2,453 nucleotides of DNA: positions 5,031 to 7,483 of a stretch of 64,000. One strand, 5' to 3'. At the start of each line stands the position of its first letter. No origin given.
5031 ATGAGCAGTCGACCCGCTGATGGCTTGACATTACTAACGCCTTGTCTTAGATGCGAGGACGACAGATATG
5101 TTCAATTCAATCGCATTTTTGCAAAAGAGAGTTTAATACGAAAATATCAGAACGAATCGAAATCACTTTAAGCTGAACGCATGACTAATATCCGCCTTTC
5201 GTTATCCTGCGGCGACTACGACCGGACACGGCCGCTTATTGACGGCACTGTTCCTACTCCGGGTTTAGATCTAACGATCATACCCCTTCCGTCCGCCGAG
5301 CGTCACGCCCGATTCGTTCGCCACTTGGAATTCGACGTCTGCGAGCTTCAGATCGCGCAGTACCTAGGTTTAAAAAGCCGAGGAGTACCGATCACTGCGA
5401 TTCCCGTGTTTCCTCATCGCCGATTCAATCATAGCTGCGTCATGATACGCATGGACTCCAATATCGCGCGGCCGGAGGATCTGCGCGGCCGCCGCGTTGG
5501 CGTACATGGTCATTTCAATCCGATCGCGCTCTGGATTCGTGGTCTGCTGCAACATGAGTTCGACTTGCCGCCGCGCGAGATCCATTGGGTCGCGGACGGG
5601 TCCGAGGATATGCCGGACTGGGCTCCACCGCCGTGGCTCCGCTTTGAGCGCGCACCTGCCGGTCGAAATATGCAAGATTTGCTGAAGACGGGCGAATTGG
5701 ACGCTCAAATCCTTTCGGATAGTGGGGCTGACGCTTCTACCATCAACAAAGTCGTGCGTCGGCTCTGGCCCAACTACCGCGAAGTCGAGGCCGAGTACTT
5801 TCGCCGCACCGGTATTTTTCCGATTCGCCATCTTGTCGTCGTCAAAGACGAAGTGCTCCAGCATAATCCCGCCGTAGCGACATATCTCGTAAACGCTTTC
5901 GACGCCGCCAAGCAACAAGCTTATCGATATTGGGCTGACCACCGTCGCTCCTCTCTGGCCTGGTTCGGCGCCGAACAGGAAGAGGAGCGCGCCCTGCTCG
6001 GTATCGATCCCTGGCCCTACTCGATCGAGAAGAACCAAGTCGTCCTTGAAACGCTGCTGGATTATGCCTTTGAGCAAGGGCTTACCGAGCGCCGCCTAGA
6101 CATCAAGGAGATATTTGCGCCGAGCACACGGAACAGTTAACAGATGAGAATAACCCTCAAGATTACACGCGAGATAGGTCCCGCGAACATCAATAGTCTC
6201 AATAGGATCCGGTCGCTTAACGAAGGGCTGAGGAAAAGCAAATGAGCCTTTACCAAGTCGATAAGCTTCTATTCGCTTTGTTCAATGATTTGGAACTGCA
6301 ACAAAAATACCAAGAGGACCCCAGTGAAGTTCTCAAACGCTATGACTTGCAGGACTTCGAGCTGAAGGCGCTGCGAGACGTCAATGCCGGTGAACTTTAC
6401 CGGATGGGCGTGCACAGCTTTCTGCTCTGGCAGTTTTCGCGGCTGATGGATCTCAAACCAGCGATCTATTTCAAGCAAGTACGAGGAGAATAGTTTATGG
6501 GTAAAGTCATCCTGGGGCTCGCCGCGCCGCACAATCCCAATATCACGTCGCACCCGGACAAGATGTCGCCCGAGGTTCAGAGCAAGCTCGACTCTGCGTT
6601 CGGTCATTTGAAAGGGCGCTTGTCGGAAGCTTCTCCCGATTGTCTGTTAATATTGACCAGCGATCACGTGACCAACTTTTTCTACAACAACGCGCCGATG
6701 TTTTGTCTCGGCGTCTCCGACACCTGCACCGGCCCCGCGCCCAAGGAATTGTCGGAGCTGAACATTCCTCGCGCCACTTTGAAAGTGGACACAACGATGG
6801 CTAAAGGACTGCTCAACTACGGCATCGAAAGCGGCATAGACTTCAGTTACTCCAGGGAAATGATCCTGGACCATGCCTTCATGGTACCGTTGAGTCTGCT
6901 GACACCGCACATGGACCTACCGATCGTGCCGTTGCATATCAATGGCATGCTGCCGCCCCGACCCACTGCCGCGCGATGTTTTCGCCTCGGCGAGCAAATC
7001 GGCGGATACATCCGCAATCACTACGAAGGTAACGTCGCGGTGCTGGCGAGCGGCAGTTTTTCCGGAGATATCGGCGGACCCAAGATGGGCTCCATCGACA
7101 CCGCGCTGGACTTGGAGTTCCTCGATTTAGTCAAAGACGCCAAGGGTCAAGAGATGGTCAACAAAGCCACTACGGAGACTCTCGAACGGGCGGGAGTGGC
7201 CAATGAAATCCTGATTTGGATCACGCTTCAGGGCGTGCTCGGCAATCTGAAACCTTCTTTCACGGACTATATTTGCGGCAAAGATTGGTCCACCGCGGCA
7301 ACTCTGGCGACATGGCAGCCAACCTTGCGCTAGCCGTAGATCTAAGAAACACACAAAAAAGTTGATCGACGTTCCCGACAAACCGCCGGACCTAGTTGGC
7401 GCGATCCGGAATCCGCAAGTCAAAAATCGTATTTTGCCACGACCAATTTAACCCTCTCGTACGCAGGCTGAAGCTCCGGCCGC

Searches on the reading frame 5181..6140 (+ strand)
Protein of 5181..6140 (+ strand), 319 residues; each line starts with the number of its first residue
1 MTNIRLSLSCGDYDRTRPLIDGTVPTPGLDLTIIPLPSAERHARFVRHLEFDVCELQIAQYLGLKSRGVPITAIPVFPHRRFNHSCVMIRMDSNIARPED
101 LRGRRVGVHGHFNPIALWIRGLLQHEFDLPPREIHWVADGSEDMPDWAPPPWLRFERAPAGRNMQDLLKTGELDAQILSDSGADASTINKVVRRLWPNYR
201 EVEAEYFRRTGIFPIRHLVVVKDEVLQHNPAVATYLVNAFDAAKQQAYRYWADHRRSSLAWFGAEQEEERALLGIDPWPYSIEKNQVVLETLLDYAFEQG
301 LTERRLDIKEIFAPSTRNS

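Call 5: search_protein_families(library=pfam, proteins=[window:5181-6140:+], max_evalue=0.01)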
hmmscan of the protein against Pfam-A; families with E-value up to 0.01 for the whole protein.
window:5181-6140:+ (319 aa): 1 family
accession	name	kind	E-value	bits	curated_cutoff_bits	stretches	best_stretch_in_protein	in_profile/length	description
PF09084.16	NMT1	-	1.1e-06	29.2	20.5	1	28-112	20-103/216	NMT1/THI5 like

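Call 24: search_protein_families(library=ncbifam, proteins=[window:5181-6140:+], max_evalue=0.001)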
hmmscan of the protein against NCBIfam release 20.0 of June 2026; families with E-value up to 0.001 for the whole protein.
window:5181-6140:+ (319 aa): 0 families

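Call 35: search_solved_structures(query=window:5181-6140:+, max_evalue=0.01, show_alignments=1)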
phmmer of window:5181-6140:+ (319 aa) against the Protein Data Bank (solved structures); distinct sequences matched with E-value up to 0.01: 1.
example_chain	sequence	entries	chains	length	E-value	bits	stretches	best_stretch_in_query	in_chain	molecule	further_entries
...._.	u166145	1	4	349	2.6e-52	180.9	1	1-317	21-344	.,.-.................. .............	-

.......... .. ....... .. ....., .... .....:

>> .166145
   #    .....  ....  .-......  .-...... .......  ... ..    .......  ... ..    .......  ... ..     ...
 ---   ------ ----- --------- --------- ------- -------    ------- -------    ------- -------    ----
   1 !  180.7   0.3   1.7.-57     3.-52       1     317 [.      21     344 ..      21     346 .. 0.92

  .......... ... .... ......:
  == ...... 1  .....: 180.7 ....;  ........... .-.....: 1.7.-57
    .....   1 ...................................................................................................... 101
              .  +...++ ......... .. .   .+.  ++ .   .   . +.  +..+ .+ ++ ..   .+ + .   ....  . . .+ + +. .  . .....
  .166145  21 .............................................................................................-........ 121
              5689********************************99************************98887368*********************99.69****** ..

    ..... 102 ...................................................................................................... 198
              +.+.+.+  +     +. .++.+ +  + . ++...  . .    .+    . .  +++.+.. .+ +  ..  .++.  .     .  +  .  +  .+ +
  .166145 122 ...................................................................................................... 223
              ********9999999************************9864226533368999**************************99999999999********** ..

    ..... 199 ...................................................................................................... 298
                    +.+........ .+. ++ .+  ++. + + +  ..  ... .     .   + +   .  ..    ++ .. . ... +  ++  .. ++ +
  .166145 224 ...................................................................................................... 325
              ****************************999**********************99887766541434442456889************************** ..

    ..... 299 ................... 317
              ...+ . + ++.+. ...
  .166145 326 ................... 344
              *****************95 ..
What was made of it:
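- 5181..6140 (+): Gene F: PhtD-type (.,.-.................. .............-like) leaderless PBP-fold enzyme. phmmer against PDB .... gives E 2.6e-52 (call 35).
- On PhtD-type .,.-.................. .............: F matches at E 2.6e-52 (call 35).
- Checked: F (5181-6140) is a real homologue of the solved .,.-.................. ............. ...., E 2.6e-52 (call 35).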

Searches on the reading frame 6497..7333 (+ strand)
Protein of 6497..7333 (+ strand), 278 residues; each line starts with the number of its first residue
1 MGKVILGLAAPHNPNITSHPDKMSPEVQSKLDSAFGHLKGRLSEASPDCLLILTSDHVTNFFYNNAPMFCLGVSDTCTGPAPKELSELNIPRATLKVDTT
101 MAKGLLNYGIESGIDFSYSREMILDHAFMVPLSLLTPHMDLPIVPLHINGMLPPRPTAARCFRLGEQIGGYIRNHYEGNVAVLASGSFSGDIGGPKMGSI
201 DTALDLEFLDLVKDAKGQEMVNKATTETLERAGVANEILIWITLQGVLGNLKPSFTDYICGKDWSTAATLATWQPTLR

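Call 5: search_protein_families(library=pfam, proteins=[window:6497-7333:+], max_evalue=0.01)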
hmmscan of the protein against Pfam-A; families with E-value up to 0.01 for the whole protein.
window:6497-7333:+ (278 aa): 1 family
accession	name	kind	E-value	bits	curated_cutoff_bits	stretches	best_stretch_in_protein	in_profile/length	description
PF02900.23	LigB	-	6.1e-29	101.4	26.3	1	9-250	4-246/269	Catalytic LigB subunit of aromatic ring-opening dioxygenase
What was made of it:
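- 6242..7333 (+): LigA-like (6242-6493) and LigB (6497-7333) class III extradiol dioxygenase subunits. Pfam LigB scores 101 bits (call 5).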

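Call 24: search_protein_families(library=ncbifam, proteins=[window:6497-7333:+], max_evalue=0.001)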
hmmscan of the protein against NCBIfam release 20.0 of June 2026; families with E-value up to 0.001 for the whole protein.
window:6497-7333:+ (278 aa): 10 families
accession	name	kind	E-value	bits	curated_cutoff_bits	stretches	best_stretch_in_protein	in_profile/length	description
NF009902.0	PRK13365.1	subfamily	7.9e-32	110.4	299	1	1-250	1-253/298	class III extradiol dioxygenase family protein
NF009901.0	PRK13364.1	subfamily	1.1e-31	110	290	1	1-250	1-252/279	class III extradiol dioxygenase family protein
NF009904.0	PRK13367.1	equivalog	2e-29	102.8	412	1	1-250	1-253/426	gallate dioxygenase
NF009909.0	PRK13370.1-3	subfamily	4.4e-26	91.9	286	1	9-198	7-185/286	3-carboxyethylcatechol 2,3-dioxygenase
NF009903.0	PRK13366.1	subfamily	4.4e-23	82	317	1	2-253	2-256/284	class III extradiol dioxygenase subunit beta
NF009910.0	PRK13370.1-4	equivalog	4.9e-23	81.8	291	1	11-205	9-194/312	3-carboxyethylcatechol 2,3-dioxygenase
NF009907.0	PRK13370.1-1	equivalog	1.8e-22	79.8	549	1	26-217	22-206/314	3-carboxyethylcatechol 2,3-dioxygenase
NF009908.0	PRK13370.1-2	equivalog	5.6e-21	75.3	467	1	24-199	20-188/314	3-carboxyethylcatechol 2,3-dioxygenase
NF009912.0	PRK13372.1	equivalog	5.5e-18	65.1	837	1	28-249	177-399/443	protocatechuate 4,5-dioxygenase subunit alpha/beta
NF009913.0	PRK13373.1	equivalog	4.1e-15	55.9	462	1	1-168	1-169/344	putative dioxygenase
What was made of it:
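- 6242..7333 (+): NCBIfam class III extradiol models match below their cut-offs (call 24).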
